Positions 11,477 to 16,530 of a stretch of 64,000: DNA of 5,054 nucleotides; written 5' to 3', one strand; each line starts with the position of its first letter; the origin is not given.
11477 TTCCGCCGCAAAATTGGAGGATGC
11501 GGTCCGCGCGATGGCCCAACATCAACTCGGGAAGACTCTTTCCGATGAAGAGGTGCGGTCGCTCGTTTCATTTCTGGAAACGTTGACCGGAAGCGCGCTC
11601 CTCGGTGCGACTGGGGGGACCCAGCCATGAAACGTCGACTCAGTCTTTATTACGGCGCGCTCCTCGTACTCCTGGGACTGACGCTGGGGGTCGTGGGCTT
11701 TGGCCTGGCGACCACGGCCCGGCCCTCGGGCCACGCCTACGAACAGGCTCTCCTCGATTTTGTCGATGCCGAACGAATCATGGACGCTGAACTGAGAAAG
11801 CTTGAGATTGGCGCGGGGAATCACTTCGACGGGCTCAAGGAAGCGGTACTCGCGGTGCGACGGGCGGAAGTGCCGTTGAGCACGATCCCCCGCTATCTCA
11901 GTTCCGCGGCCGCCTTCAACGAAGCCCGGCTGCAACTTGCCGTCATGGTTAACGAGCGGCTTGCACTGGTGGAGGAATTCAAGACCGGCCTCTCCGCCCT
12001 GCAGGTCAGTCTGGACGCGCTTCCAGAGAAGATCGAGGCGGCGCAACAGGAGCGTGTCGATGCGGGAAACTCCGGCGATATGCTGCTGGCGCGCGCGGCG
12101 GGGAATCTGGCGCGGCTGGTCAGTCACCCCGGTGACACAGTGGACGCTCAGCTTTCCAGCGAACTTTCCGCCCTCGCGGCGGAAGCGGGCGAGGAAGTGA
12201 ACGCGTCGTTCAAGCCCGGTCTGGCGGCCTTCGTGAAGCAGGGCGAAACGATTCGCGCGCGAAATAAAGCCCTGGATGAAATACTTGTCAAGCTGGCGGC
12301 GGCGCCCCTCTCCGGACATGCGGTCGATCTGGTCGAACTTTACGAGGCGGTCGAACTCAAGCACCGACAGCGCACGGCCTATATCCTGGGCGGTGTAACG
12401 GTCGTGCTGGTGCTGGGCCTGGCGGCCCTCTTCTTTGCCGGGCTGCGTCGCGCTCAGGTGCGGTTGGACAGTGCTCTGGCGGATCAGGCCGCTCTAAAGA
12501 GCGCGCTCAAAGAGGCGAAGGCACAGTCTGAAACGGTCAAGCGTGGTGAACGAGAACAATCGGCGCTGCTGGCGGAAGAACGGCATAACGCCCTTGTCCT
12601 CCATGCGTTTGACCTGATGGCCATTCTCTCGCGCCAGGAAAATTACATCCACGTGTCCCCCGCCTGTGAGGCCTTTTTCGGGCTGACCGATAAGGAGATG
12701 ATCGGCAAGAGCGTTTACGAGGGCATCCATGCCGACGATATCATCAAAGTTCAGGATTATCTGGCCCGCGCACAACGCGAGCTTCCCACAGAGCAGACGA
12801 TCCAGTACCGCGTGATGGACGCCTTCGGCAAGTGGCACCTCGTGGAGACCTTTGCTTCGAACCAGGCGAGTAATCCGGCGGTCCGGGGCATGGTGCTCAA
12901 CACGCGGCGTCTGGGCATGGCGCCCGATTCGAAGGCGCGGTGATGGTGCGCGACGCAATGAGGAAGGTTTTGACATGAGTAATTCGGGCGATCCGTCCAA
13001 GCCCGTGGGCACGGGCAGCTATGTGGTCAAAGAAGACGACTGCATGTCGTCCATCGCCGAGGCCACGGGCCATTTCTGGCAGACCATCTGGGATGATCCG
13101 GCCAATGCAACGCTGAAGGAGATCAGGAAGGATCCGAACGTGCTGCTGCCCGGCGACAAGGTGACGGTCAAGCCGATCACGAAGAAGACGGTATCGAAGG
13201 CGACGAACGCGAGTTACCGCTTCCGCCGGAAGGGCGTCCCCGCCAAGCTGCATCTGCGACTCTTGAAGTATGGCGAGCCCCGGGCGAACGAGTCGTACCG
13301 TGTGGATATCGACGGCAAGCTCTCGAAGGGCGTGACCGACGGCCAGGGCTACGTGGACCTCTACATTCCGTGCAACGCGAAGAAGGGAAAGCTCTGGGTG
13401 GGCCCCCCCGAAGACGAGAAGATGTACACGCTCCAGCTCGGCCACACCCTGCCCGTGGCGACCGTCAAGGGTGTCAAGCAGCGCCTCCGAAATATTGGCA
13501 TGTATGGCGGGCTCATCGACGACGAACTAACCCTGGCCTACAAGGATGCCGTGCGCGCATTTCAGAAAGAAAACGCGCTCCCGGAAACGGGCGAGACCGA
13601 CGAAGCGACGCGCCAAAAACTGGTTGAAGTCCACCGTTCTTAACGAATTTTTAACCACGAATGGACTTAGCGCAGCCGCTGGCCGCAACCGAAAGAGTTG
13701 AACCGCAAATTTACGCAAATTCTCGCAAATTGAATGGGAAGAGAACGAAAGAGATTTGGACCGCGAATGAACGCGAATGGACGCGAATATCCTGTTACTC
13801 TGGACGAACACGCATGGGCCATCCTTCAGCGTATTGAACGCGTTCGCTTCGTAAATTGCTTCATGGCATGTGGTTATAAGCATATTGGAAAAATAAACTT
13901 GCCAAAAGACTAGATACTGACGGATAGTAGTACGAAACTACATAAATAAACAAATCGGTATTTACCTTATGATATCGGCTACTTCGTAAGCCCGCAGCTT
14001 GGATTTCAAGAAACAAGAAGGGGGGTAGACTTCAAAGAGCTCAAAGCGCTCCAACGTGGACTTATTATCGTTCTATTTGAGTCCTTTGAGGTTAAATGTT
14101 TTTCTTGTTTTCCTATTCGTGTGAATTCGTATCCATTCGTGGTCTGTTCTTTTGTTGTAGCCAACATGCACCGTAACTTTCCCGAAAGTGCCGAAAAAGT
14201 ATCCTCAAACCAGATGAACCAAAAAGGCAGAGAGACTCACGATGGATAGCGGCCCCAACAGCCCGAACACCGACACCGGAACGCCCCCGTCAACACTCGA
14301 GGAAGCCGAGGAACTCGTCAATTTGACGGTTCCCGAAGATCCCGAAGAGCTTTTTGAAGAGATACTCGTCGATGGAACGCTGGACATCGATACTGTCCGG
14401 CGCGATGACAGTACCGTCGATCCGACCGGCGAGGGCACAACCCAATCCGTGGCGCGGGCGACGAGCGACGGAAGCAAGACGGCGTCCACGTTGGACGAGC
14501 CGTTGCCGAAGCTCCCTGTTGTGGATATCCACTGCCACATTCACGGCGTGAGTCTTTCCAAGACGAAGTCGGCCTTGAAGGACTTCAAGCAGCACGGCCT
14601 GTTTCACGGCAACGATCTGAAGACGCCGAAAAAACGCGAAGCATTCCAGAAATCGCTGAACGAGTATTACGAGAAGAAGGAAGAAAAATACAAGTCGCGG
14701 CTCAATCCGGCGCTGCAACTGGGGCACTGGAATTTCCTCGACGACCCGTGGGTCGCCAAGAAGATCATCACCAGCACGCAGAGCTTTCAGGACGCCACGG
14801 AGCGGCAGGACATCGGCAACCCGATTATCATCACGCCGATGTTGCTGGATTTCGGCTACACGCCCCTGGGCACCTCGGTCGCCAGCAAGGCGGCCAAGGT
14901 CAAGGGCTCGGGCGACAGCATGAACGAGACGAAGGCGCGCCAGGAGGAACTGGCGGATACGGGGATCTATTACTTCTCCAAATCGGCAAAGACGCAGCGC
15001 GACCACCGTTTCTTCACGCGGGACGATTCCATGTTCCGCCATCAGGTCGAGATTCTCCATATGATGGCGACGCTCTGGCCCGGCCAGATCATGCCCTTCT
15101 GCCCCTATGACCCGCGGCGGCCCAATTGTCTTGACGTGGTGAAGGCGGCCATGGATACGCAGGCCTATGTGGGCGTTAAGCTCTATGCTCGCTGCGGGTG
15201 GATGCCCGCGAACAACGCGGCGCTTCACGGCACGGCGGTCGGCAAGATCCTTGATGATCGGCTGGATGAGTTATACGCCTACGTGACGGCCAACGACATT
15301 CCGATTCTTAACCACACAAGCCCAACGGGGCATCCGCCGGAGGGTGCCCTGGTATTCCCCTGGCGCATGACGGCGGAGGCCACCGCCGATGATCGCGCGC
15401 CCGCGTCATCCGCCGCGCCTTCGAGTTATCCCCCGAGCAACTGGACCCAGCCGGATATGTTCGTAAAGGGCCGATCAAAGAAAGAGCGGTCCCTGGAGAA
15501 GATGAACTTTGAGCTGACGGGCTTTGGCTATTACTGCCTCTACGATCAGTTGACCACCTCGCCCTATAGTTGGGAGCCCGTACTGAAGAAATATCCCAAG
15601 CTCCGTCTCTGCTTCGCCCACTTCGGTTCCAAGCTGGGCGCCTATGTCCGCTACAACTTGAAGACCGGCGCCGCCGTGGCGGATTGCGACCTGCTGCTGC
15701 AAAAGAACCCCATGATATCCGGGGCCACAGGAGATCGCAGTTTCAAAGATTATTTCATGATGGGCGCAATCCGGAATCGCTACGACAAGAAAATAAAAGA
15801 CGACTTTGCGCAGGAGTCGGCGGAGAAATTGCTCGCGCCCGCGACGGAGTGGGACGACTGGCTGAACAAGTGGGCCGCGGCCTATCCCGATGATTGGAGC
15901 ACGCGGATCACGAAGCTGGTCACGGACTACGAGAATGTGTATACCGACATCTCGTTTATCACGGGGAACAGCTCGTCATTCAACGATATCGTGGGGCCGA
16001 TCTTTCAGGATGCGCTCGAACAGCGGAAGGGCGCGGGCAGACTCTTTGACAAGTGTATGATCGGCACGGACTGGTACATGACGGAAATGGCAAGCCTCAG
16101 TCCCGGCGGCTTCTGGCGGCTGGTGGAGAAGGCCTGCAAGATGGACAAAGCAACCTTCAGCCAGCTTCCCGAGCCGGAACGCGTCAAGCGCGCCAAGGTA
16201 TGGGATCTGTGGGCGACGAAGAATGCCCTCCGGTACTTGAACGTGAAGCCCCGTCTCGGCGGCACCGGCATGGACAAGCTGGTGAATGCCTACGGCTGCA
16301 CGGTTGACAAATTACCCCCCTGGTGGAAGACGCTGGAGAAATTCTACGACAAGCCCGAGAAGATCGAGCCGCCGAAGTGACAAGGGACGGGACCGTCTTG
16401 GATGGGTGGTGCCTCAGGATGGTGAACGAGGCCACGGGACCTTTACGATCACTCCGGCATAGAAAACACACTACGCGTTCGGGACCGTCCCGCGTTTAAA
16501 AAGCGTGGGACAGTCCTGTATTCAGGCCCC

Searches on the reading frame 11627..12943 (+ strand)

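Call 68: search_protein_families(library=pfam, proteins=[window:11627-12943:+], max_evalue=0.001)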
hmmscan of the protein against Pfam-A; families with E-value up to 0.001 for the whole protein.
window:11627-12943:+ (438 aa): 4 families
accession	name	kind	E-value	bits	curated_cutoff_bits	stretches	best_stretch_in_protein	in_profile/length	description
PF19443.4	DAHL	-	8.2e-13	49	38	1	37-250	8-217/221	DAHL domain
PF08447.18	PAS_3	-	1e-08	35.7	25.6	1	341-413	2-75/89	PAS fold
PF00989.32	PAS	-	0.00012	22.5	22.6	1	329-394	12-77/113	PAS fold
PF08448.16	PAS_4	-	0.00013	22.6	23.1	0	329-393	6-70/110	PAS fold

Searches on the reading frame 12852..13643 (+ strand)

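Call 68: search_protein_families(library=pfam, proteins=[window:12852-13643:+], max_evalue=0.001)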
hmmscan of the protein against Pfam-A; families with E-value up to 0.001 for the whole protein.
window:12852-13643:+ (263 aa): 1 family
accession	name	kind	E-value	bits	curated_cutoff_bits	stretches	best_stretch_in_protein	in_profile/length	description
PF01471.23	PG_binding_1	-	1.4e-09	38.5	23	1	205-257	5-57/57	Putative peptidoglycan binding domain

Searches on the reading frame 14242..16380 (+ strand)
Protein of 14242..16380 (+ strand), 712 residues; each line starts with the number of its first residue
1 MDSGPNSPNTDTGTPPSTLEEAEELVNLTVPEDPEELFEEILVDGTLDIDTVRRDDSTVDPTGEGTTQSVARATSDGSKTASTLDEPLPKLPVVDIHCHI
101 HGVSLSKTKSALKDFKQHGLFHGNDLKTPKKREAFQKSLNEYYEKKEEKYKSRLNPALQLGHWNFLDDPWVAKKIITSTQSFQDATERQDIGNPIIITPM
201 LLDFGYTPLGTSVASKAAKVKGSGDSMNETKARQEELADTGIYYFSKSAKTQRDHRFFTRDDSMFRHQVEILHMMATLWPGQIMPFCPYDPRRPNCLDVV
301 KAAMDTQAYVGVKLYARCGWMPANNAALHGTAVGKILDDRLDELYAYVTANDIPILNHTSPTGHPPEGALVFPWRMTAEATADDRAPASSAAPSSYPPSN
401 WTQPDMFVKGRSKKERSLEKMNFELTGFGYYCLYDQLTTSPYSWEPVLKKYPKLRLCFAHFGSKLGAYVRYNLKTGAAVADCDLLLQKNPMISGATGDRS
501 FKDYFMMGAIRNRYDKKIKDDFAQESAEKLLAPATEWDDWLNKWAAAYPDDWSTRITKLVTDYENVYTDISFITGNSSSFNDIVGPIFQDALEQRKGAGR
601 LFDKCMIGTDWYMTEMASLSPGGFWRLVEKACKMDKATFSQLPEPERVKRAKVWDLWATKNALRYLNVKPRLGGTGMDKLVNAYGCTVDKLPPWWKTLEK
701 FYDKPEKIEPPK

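Call 6: search_protein_families(library=pfam, proteins=[window:14242-16380:+], max_evalue=0.01)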
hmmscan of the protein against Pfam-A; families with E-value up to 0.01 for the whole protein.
window:14242-16380:+ (712 aa): 1 family
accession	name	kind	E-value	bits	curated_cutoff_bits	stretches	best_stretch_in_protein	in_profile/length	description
PF04909.20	Amidohydro_2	-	2.9e-06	27.7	26.4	1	280-462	78-180/289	Amidohydrolase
